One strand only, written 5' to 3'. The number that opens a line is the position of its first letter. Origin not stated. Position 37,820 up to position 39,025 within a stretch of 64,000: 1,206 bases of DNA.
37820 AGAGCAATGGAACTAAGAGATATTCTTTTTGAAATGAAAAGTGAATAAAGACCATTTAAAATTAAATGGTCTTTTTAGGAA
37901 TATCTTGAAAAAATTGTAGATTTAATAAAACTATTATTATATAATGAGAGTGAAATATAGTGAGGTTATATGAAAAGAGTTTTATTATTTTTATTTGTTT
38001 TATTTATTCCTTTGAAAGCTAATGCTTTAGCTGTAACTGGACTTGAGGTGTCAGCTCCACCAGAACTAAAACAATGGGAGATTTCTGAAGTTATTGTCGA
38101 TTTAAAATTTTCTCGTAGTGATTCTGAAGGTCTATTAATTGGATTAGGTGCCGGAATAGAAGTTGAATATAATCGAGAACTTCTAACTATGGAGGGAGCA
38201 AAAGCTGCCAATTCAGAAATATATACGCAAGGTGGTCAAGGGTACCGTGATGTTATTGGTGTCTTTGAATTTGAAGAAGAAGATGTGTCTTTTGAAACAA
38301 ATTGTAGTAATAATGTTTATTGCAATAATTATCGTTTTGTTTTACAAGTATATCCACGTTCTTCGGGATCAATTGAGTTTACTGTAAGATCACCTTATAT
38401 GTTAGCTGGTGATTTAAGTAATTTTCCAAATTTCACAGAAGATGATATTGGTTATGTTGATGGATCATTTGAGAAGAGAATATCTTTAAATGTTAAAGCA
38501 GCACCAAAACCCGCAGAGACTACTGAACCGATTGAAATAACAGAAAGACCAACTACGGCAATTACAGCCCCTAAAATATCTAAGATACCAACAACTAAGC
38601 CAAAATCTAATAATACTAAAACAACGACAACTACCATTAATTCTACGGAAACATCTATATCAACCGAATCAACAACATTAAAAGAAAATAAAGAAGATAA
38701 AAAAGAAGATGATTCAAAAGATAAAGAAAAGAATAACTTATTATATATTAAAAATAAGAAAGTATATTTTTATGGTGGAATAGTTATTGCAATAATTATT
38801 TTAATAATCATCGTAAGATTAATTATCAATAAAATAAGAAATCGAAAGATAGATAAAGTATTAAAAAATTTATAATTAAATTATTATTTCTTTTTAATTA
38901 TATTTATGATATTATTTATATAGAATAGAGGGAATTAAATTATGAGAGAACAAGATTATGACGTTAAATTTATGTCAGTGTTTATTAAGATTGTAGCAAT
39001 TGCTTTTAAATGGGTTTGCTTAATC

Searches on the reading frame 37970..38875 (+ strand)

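Call 39: search_protein_families(library=pfam, proteins=[window:37970-38875:+], max_evalue=0.01)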
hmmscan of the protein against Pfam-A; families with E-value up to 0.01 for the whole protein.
window:37970-38875:+ (301 aa): 2 families
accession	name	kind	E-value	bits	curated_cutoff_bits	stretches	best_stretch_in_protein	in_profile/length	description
PF05399.16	EVI2A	-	0.0059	16.6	25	1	182-282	58-150/231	Ectropic viral integration site 2A protein (EVI2A)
PF02009.21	RIFIN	-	0.0091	16.4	32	0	206-286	221-303/327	Rifin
